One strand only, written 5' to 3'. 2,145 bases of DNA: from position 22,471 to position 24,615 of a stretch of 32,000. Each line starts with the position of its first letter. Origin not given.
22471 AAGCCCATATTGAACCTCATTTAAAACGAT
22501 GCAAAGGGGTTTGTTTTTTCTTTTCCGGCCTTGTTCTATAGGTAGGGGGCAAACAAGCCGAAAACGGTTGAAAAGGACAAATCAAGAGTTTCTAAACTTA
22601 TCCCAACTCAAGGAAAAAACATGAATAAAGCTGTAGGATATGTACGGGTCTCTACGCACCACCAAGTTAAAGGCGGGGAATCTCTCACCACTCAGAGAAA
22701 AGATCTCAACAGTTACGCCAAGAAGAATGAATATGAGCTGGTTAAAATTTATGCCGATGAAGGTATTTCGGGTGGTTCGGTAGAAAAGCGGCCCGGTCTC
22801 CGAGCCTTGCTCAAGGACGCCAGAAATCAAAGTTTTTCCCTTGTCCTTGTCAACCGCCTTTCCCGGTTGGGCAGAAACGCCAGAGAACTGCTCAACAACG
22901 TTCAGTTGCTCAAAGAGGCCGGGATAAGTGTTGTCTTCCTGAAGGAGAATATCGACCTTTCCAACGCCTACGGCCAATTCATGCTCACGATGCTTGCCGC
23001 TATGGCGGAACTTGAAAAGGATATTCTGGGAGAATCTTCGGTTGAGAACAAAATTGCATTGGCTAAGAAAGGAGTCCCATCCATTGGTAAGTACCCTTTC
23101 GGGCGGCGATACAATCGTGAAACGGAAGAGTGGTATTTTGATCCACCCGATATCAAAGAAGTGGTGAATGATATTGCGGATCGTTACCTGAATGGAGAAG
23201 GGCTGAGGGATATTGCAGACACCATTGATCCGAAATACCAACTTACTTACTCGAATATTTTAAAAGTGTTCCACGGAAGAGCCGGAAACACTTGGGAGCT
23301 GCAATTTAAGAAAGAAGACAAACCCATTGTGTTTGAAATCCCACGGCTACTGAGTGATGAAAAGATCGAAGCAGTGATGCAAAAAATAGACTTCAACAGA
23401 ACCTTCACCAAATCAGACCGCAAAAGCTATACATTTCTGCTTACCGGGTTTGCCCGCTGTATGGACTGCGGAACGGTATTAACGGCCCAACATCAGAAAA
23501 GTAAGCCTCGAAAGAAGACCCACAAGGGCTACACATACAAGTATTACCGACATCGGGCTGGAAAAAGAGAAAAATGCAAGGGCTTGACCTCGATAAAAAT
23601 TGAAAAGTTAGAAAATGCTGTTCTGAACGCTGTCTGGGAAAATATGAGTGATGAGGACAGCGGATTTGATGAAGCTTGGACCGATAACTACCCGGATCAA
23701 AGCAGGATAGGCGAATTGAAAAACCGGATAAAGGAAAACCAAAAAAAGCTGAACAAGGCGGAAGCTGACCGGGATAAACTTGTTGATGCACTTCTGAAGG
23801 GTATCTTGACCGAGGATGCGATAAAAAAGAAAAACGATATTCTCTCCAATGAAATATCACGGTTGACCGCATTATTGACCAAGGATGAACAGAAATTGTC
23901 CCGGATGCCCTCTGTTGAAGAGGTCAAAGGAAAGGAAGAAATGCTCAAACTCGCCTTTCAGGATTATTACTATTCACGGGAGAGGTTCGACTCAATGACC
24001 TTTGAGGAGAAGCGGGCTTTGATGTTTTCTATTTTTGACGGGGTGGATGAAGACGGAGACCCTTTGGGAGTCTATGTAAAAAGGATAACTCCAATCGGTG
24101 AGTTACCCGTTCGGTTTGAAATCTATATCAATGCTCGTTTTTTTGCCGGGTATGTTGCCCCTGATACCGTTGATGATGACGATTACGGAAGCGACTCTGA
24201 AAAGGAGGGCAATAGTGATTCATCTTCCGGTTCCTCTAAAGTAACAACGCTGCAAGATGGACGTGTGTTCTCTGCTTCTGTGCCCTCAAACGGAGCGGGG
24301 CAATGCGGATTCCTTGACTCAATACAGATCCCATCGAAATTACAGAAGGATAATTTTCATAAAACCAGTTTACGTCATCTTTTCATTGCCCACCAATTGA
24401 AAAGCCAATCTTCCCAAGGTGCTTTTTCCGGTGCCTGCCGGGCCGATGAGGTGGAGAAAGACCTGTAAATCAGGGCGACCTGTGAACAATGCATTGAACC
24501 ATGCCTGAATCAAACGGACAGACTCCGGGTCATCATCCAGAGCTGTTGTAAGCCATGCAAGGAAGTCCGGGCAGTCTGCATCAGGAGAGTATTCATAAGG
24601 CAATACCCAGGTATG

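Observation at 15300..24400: Element-in-element: a ~9-kb serine-recombinase element splits the island's primase-helicase just after Walker A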

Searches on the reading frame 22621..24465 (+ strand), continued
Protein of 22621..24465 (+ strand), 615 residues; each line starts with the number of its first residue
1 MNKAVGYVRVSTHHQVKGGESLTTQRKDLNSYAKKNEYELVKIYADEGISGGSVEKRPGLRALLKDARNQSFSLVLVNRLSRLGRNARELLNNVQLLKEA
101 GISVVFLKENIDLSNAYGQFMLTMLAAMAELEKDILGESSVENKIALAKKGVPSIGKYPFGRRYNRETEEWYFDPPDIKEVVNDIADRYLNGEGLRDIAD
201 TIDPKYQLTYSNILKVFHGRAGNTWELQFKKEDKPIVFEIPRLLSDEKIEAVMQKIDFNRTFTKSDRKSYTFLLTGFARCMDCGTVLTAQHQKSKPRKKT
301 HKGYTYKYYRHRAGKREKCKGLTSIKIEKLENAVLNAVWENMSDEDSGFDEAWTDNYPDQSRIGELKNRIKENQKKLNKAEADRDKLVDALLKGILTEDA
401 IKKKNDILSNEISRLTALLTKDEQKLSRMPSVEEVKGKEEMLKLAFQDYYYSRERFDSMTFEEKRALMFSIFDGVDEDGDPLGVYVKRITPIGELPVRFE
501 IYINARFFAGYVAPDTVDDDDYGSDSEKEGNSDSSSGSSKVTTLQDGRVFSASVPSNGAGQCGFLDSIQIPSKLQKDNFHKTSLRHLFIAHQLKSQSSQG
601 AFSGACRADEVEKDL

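Call 49: list_cluster_members(proteins=[P0002, P0091])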
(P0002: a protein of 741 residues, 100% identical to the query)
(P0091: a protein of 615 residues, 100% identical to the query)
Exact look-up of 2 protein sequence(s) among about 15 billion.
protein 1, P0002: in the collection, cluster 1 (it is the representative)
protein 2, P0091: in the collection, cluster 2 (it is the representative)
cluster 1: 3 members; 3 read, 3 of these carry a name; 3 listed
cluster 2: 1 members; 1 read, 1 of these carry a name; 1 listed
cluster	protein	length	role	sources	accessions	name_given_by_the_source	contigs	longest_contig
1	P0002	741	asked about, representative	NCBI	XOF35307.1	MAG: hypothetical protein ACL93V_08495 [Candidatus Electrothrix sp. YB6]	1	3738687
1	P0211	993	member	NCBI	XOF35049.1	MAG: phage/plasmid primase, P4 family [Candidatus Electrothrix sp. YB6]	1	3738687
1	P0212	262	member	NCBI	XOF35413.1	MAG: DUF5906 domain-containing protein [Candidatus Electrothrix sp. YB6]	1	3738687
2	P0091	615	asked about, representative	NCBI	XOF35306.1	MAG: recombinase family protein [Candidatus Electrothrix sp. YB6]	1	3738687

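Call 50: find_encoding_contigs(protein=P0095, flank=5000, max_places=2)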
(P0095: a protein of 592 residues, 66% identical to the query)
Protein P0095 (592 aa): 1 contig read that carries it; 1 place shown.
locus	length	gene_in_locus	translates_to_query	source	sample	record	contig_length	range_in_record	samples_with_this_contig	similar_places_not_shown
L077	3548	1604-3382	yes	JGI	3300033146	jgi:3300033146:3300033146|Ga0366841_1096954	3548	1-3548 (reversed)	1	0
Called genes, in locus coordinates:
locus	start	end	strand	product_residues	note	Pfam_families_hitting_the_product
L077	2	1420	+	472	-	?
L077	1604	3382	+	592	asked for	PF00239:Resolvase, PF13408:Zn_ribbon_recom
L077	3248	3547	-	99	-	?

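Call 53: find_encoding_contigs(protein=P0211, flank=10000, max_places=4)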
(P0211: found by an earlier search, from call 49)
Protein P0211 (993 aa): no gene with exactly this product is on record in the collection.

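Call 61: search_protein_families(library=pfam, proteins=[L005:8035-9033:+, L005:7296-7739:+, L005:5401-5697:+, L005:5856-7043:+, L005:1782-2747:+], max_evalue=1)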
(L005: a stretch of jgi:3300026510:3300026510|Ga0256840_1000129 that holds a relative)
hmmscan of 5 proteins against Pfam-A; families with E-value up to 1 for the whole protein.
L005:8035-9033:+ (333 aa): 17 families
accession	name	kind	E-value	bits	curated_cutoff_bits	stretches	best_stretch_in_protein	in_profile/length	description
PF13545.12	HTH_Crp_2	-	3.7e-06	27.2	27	1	261-296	18-53/70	Crp-like helix-turn-helix domain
PF13412.12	HTH_24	-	7.3e-06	25.9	21.9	1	265-296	17-48/48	Winged helix-turn-helix DNA-binding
PF13384.12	HTH_23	-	0.00077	19.6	24.6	1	266-294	18-46/50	Homeodomain-like domain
PF13551.12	HTH_29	-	0.0021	18.5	28.1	1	267-299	14-45/64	Winged helix-turn helix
PF01047.28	MarR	-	0.0026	18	24.6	1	268-301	20-53/59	MarR family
PF08279.18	HTH_11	-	0.003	17.8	25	1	266-294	16-45/55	HTH domain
PF01325.25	Fe_dep_repress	-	0.0065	17.1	26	1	264-295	21-52/60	Iron dependent repressor, N-terminal DNA binding domain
PF01022.26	HTH_5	-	0.0073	16.6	22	1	271-296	21-46/47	Bacterial regulatory protein, arsR family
PF13518.12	HTH_28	-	0.018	15.6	25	1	266-294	13-41/52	Helix-turn-helix domain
PF12728.13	HTH_17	-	0.04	14.6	27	1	271-288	7-24/51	Helix-turn-helix domain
PF12802.13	MarR_2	-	0.069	13.8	27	1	270-296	25-51/61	MarR family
PF13635.12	DUF4143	-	0.08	13.1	28.1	0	265-306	30-71/160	Domain of unknown function (DUF4143)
PF00325.26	Crp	-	0.091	13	21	1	268-285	5-22/32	Bacterial regulatory proteins, crp family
PF00356.27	LacI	-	0.11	12.8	27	1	271-288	5-22/46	Bacterial regulatory proteins, lacI family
PF04967.18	HTH_10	-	0.13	12.5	23.1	1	266-290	24-48/53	HTH DNA binding domain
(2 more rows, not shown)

L005:7296-7739:+ (148 aa): 0 families

L005:5401-5697:+ (99 aa): 0 families

L005:5856-7043:+ (396 aa): 1 family
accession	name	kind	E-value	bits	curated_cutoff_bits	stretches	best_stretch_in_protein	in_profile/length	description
PF14907.12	NTP_transf_5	-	0.082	12.9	31.2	1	218-307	94-148/249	Uncharacterised nucleotidyltransferase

L005:1782-2747:+ (322 aa): 11 families
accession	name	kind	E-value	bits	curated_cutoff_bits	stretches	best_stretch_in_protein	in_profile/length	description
PF08271.17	Zn_Ribbon_TF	-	0.00011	22.1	29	1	1-30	1-30/43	TFIIB zinc-binding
PF11819.13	CUPID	-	0.039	14.5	22.4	1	30-70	26-69/136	Cytohesin Ubiquitin Protein Inducing Domain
PF14354.12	Lar_restr_allev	-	0.044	14.5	28.6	1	2-36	5-45/58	Restriction alleviation protein Lar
PF13240.11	Zn_Ribbon_1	-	0.072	13.4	25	0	3-13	2-12/23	zinc-ribbon domain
PF20394.4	DUF6688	-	0.12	12.5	26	1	136-212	39-114/248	DUF6688 N-terminal domain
PF14206.11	Cys_rich_CPCC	-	0.21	11.9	24.5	1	2-33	2-32/75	Cysteine-rich CPCC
PF14803.11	Zn_ribbon_Nudix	-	0.22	11.9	25.6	1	3-28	3-31/34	Nudix N-terminal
PF17647.6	DUF5518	-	0.26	11.9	27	0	97-151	44-97/116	Family of unknown function (DUF5518)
PF00895.25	ATP-synt_8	-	0.74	10.8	23.4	0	135-157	8-30/55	ATP synthase protein 8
PF08772.16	Zn_ribbon_NOB1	-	0.76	10.4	24.9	0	11-47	18-44/72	Nin one binding (NOB1) Zn-ribbon like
PF10288.14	CTU2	-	0.98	10.3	27.9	0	13-66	36-89/110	Cytoplasmic tRNA 2-thiolation protein 2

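Call 70: find_related_loci(query=A1, collection=viral_contigs, flank=10000)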
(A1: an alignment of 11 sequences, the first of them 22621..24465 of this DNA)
Query A1 (615 aa) in viral_contigs; peptide patterns used: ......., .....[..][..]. (x = any residue, [..] = any of these).
145 stretches matched a pattern; 1 encode a relative of the query (tblastn E <= 1e-3); 1 distinct loci.
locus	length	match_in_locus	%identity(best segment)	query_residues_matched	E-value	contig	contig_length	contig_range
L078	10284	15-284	31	75-164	1e-11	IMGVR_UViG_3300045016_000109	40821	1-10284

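Call 88: find_encoding_contigs(protein=P0104, flank=5000, max_places=3)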
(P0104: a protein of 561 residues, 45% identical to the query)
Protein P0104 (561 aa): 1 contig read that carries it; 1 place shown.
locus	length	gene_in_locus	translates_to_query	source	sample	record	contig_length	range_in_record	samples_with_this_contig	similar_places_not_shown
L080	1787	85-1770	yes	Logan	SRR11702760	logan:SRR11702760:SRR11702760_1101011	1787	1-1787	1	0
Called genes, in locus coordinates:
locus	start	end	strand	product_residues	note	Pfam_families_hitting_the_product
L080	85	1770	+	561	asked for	PF00239:Resolvase, PF13408:Zn_ribbon_recom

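Call 95: search_protein_representatives(alignment_id=A1)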
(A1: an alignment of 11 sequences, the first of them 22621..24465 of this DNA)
Query: 11 sequences, 591 profile positions. Proteins with E-value up to 0.001 (for the whole library): 74228; up to 1e-10: 24637; up to 1e-30: 935. The best 150 are listed.
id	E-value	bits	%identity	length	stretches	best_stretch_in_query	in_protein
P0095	0.0e+00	1071.9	-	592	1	1-588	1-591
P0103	8.8e-182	622.2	-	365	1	34-370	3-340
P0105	1.8e-180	617.9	-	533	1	1-537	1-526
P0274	5.5e-147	507.3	-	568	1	2-518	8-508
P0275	6.4e-145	500.5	-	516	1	3-516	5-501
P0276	5.5e-139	480.9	-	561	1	2-529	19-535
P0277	2.9e-124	432.3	-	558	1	3-509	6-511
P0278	4.8e-118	411.8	-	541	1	2-508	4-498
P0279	4.3e-116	405.3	-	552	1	2-500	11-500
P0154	5.8e-111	388.4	-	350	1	323-588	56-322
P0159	1.4e-110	387.1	-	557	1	2-489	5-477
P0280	5.2e-110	385.2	-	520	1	2-512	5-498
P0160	1.3e-109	383.9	-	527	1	3-486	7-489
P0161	1.9e-106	373.4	-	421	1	3-420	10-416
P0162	9.6e-105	367.8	-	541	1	1-516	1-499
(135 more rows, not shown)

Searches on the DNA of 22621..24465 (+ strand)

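Call 86: search_rna_families(sources=[L005, L007, L076, L079, L077, L075, L074], threshold=gathering)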
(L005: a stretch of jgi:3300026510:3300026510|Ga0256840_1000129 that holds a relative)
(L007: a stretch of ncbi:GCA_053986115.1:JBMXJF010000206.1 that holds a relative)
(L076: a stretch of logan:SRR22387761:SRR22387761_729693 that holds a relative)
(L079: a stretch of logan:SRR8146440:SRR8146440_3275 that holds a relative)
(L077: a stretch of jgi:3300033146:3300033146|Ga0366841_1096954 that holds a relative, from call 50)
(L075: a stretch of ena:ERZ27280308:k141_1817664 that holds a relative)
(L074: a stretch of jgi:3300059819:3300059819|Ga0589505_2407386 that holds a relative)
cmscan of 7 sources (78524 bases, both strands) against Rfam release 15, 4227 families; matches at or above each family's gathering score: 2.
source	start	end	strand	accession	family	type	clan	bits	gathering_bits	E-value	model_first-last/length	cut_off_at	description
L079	9906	9974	+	RF02996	int-alpA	Gene; sRNA;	-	44.6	35.8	6.9e-06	1-71/71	no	int-alpA RNA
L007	8362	8430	+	RF02996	int-alpA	Gene; sRNA;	-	39.9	35.8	0.00011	1-71/71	no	int-alpA RNA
